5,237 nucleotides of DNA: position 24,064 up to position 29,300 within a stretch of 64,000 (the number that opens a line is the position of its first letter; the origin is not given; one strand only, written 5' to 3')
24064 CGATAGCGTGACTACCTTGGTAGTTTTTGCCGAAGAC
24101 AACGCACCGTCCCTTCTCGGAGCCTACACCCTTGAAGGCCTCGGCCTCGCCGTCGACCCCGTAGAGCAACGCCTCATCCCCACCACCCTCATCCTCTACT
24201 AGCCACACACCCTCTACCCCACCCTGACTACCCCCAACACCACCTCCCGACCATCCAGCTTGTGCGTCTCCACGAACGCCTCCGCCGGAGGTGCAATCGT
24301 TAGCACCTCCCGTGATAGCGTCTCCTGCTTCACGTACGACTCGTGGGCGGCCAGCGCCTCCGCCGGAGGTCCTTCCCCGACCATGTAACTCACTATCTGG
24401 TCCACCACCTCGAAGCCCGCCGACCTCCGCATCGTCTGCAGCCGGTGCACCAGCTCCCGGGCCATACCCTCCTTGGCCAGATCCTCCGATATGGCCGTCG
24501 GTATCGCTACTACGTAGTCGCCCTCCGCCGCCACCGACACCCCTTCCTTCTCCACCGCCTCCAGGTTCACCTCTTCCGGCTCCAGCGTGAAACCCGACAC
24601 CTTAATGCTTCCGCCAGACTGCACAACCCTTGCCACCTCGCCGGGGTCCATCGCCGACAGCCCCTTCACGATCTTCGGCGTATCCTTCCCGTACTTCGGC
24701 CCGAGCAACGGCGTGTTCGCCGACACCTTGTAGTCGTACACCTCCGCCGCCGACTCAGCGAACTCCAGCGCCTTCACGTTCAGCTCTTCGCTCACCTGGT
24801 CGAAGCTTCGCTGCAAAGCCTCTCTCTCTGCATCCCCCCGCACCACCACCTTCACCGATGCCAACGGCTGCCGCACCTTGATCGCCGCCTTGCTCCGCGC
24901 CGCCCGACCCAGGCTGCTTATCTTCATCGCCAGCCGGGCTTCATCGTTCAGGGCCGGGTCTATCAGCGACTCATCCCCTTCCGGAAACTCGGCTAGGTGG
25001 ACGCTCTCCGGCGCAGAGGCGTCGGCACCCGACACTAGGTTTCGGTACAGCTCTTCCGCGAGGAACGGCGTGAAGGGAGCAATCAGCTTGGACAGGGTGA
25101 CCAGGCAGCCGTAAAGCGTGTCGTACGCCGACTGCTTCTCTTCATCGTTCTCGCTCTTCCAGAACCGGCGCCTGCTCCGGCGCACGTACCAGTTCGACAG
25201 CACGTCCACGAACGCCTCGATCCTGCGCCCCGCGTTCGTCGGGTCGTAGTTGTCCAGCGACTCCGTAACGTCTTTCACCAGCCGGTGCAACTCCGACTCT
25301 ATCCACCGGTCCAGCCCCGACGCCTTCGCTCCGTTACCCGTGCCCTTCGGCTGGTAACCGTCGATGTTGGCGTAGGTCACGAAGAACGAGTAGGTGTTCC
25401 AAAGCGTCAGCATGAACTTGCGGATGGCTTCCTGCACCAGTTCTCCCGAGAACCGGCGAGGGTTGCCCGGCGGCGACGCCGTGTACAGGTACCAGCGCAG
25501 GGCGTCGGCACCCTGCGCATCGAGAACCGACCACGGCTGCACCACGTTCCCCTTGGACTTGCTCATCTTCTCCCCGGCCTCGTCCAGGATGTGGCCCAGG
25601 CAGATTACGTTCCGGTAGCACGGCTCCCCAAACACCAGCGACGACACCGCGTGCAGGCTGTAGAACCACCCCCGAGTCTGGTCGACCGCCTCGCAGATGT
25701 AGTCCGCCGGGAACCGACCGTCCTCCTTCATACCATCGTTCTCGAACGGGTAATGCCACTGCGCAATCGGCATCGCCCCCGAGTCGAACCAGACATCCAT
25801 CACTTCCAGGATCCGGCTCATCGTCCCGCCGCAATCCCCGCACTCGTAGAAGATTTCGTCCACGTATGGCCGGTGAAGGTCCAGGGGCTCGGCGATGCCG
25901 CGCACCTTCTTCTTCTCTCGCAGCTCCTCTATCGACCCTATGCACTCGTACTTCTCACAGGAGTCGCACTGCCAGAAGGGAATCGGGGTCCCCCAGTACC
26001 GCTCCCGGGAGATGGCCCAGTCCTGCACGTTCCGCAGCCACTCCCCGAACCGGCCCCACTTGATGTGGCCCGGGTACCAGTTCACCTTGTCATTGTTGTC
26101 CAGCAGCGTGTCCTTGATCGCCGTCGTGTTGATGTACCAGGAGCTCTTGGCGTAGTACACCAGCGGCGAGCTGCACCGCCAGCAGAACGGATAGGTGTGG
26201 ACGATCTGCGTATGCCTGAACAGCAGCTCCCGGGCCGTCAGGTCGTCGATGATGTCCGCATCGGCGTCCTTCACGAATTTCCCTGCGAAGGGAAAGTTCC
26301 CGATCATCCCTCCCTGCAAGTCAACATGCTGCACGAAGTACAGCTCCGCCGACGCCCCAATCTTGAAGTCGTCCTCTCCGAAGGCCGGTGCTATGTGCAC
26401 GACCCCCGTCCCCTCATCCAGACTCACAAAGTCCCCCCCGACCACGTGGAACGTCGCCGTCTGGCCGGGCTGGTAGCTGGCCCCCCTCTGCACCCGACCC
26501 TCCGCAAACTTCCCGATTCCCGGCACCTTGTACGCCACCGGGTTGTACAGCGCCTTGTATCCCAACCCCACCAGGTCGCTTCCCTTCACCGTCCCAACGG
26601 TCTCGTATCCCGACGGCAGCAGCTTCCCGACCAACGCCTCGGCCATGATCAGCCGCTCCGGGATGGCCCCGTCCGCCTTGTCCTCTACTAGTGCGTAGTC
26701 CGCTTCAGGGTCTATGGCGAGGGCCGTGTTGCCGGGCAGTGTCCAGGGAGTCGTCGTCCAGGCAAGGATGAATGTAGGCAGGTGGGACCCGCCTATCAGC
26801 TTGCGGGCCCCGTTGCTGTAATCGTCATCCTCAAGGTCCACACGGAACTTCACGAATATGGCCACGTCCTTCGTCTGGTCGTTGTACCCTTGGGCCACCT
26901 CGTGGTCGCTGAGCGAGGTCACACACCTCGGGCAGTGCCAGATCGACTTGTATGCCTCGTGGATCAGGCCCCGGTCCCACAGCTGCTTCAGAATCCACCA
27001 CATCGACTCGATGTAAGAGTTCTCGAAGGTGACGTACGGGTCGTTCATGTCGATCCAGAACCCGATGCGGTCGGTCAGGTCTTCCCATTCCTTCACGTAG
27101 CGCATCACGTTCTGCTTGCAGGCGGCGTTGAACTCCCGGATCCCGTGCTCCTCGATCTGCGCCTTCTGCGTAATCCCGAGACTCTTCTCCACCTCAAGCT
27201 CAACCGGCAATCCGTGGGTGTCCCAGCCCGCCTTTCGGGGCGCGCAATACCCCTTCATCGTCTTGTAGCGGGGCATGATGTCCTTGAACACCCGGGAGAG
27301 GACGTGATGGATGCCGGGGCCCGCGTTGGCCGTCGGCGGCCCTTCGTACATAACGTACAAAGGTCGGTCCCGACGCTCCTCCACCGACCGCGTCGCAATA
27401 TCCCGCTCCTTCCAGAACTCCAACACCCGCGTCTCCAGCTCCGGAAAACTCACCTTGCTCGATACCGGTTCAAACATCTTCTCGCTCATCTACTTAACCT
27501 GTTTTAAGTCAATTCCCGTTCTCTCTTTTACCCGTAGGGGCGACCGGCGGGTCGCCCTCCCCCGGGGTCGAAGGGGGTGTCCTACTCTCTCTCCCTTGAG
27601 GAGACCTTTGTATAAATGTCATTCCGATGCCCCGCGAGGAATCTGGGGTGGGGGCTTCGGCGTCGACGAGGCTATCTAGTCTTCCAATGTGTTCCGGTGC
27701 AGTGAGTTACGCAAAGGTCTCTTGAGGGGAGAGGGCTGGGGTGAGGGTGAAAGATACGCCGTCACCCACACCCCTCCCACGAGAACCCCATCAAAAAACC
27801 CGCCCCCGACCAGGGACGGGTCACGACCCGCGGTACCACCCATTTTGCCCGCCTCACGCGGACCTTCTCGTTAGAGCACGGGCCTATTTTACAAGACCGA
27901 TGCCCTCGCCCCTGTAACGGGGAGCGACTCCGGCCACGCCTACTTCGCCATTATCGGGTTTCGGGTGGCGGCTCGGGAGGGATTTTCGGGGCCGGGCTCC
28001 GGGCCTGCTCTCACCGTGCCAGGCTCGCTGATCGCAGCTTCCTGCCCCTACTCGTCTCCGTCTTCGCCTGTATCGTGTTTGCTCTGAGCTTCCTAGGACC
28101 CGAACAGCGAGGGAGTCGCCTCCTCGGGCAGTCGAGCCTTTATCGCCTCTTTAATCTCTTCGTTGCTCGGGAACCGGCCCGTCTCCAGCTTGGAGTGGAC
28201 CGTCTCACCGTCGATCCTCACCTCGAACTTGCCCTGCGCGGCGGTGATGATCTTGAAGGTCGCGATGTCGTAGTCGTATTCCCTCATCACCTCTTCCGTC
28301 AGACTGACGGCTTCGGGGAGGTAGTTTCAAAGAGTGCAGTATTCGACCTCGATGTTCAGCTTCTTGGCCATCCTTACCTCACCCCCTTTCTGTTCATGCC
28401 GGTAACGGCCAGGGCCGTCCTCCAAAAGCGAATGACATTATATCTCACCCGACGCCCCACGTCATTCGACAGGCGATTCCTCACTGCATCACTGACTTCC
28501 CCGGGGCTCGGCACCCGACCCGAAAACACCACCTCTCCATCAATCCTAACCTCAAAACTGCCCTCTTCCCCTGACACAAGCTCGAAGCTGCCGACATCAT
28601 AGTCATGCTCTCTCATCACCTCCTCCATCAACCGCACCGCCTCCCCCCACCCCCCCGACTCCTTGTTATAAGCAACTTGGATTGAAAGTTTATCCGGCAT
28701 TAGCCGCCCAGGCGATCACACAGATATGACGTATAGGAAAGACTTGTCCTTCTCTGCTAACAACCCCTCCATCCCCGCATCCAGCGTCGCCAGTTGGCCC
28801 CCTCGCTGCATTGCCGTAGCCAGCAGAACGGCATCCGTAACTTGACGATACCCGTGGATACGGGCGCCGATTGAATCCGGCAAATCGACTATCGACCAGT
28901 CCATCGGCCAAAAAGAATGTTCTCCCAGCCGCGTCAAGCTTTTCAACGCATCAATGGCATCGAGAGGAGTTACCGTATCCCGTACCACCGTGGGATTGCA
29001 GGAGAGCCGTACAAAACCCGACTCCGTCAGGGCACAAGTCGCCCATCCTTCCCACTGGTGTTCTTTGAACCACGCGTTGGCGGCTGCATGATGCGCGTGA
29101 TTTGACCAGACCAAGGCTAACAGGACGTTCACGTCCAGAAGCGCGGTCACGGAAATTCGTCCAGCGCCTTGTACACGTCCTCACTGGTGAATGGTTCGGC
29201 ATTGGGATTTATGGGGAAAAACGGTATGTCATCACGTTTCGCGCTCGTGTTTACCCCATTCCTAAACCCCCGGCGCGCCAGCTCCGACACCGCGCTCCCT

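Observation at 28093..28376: Selenoprotein hidden by an in-frame UGA: SelW/Rdx-like CTLU motif with SECIS-like hairpin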

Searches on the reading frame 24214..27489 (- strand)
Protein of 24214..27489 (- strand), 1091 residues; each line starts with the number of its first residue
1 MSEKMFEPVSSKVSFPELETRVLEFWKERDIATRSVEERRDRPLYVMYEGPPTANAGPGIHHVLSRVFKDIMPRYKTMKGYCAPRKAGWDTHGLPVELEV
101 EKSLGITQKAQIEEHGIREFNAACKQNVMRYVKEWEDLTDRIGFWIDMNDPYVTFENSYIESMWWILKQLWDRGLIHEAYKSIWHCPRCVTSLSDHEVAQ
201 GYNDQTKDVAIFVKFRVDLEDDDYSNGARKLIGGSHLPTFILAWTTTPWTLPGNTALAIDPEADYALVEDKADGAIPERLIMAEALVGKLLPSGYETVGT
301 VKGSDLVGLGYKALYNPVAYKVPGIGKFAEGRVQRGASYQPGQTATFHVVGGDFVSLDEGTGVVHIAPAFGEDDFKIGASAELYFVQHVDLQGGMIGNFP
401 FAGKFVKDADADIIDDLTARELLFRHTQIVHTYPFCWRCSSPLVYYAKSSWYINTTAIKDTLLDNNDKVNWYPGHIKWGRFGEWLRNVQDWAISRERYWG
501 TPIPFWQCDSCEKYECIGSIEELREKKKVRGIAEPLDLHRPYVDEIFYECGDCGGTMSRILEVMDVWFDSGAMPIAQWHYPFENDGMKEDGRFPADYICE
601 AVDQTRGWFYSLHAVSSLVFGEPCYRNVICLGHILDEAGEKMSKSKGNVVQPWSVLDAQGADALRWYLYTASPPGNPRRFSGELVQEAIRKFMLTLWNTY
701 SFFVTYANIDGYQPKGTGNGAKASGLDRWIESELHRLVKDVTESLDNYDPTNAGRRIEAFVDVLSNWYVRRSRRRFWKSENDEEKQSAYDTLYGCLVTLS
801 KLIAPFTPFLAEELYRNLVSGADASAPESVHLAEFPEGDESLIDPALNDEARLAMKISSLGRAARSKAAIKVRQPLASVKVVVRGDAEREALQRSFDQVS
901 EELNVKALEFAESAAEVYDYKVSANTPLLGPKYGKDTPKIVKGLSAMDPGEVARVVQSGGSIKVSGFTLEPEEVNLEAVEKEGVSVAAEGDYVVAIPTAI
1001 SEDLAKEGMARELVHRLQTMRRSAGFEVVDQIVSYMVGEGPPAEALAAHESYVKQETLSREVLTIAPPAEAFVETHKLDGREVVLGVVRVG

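Call 46: find_encoding_contigs(protein=window:24214-27489:-, flank=10000, max_places=4)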
Protein window:24214-27489:- (1091 aa): no gene with exactly this product is on record in the collection.

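Call 68: search_protein_families(library=ncbifam, proteins=[window:24214-27489:-], max_evalue=0.00001)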
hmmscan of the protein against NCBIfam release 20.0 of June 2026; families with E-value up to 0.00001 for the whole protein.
window:24214-27489:- (1091 aa): 15 families
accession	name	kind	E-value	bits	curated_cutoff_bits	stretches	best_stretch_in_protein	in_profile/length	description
TIGR00392.1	ileS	equivalog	2.7e-283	942.3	621.4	1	10-891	3-859/861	isoleucine--tRNA ligase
NF000257.1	MupA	exception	3.5e-255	849.4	1900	1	21-1058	11-995/1024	mupirocin-resistant isoleucine--tRNA ligase MupA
NF000258.1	MupB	exception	2.2e-253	843.5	1900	1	19-1032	9-975/1033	mupirocin-resistant isoleucine--tRNA ligase MupB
NF009687.0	PRK13208.1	equivalog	6.7e-121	404.9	738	2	346-918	252-796/801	valine--tRNA ligase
TIGR00422.1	valS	equivalog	6.7e-117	391.6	612.1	2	345-916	252-792/863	valine--tRNA ligase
NF004349.1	PRK05729.1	equivalog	1.5e-98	331.1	704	2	345-916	246-775/860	valine--tRNA ligase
NF040702.1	ileS_w_GNAT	exception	3.4e-97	326.3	1999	2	349-818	495-956/1100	isoleucine--tRNA ligase, N-acetyltransferase domain-containing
NF011492.0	PRK14900.1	equivalog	8.1e-78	262.3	1783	2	354-916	271-804/1044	valine--tRNA ligase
NF000540.1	alt_ValS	exception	8e-64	215.9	900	2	401-900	337-818/827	valine--tRNA ligase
NF008957.0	PRK12300.1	subfamily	1.8e-44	151.9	677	2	619-900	604-851/946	leucine--tRNA ligase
TIGR00395.1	leuS_arch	equivalog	9.7e-43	146.3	648.5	2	626-847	606-799/938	leucine--tRNA ligase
TIGR00396.1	leuS_bact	equivalog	3e-38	131.5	548.4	3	638-843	602-778/843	leucine--tRNA ligase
TIGR00398.1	metG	equivalog_domain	2e-25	89.5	336.35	1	623-818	310-501/530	methionine--tRNA ligase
NF008900.0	PRK12267.1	equivalog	3.6e-18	65.4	598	1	620-824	279-483/648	methionine--tRNA ligase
NF001100.0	PRK00133.1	equivalog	5.2e-17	61.6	587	1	635-820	324-504/676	methionine--tRNA ligase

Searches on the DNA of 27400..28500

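Call 57: search_rna_families(source=window, start=27400, end=28500, threshold=evalue, max_evalue=1, show_alignments=2)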
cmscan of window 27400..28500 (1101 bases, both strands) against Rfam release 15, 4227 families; matches with E-value up to 1: 4.
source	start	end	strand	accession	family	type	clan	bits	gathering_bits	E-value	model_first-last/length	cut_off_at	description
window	27809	28073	-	RF00230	T-box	Cis-reg; leader;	-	85.7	93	6.2e-19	1-219/219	no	T-box leader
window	27717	27787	-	RF03261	mir-1759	Gene; miRNA;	-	24.2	58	0.065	1-75/75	no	mir-1759 microRNA precursor family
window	27731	27783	+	RF03924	mir-1228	Gene; miRNA;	-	23.3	88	0.36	1-73/73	no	mir-1228 microRNA precursor family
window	28229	28349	-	RF02648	Cis90_sRNA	Gene; sRNA;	-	19.3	50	0.028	1-237/237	no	Ruegeria cis90 sRNA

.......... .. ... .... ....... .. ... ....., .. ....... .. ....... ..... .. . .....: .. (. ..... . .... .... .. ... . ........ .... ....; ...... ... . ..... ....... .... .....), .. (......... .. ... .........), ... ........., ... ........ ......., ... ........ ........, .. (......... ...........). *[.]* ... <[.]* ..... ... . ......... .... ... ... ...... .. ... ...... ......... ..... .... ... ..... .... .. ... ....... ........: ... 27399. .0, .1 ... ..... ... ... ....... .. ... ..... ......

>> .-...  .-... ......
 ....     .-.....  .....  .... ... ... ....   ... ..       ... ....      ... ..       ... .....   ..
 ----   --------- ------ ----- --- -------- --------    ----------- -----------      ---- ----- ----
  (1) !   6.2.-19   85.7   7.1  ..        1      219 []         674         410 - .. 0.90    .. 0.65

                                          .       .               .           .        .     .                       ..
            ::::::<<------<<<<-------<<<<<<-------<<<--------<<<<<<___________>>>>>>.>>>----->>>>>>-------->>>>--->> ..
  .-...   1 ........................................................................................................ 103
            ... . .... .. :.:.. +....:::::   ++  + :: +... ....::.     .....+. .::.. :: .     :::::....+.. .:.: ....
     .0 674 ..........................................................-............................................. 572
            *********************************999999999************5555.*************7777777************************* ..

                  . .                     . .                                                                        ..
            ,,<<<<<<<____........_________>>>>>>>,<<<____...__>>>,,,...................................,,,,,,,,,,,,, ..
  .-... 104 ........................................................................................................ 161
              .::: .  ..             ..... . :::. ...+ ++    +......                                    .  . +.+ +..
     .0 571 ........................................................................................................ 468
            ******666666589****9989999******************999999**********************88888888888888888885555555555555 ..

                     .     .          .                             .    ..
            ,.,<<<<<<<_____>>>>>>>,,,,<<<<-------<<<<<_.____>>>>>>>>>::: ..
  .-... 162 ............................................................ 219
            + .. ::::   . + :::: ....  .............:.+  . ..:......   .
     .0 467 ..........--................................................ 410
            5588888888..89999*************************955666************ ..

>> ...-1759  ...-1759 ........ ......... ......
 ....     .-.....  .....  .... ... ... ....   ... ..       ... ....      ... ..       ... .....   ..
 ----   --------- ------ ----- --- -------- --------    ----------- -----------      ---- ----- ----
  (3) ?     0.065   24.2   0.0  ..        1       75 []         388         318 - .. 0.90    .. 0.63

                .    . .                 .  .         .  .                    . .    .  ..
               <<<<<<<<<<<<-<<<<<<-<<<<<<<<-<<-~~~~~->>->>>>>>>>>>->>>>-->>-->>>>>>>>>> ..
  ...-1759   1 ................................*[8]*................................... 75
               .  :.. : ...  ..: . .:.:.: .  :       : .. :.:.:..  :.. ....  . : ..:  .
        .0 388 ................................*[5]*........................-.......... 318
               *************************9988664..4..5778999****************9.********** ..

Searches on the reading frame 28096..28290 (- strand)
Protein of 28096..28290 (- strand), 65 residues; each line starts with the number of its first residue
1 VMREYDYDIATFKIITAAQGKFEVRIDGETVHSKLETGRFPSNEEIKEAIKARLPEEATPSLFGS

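Call 7: search_protein_families(library=pfam, proteins=[window:28096-28290:-], max_evalue=1)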
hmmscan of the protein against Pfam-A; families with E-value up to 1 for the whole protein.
seq(65 aa): 2 families
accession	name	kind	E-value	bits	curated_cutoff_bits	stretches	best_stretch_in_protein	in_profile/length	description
PF10262.15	Rdx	-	7.7e-11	42.5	22.6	1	5-51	27-73/74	Rdx family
PF24091.1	DUF7376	-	0.17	12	27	1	22-60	175-212/219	Family of unknown function (DUF7376)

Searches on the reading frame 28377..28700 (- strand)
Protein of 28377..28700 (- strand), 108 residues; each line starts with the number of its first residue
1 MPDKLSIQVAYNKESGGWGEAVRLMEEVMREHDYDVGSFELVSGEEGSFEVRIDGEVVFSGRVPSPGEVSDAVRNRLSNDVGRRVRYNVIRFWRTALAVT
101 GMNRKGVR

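Call 7: search_protein_families(library=pfam, proteins=[window:28377-28700:-], max_evalue=1)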
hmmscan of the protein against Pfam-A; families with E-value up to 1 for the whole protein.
seq(108 aa): 2 families
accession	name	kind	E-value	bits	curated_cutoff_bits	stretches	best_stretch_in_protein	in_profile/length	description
PF10262.15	Rdx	-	1.3e-05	25.7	22.6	1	7-74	2-73/74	Rdx family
PF13192.12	Thioredoxin_3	-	0.016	15.7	24.8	1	51-71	53-73/76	Thioredoxin domain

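Call 8: search_protein_families(library=ncbifam, proteins=[window:28377-28700:-], max_evalue=1)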
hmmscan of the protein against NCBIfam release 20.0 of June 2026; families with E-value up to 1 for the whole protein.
seq(108 aa): 4 families
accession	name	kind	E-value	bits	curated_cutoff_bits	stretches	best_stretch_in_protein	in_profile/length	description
NF041051.1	SelTWH_Campy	equivalog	6.7e-08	32.7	88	1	20-73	14-69/70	SelT/SelW/SelH family (seleno)protein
TIGR02174.1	CXXU_selWTH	subfamily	5.2e-05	23.5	34.2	1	8-75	2-74/74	SelT/SelW/SelH family protein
NF041262.1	colicin_Z_Cterm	domain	0.045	14.1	50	1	16-55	6-43/87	colicin Z C-terminal domain-related protein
TIGR00412.2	redox_disulf_2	subfamily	0.14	12.6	62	1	53-71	54-72/75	MTH895/ArsE family thioredoxin-like protein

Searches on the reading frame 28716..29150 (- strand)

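Call 68: search_protein_families(library=ncbifam, proteins=[window:28716-29150:-], max_evalue=0.00001)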
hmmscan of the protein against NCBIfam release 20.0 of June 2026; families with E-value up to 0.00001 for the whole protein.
window:28716-29150:- (144 aa): 1 family
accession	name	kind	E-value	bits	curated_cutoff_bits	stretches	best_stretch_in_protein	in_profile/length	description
TIGR00028.1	Mtu_PIN_fam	subfamily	5e-35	120.8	73.6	1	1-127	1-129/143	TA system VapC family ribonuclease toxin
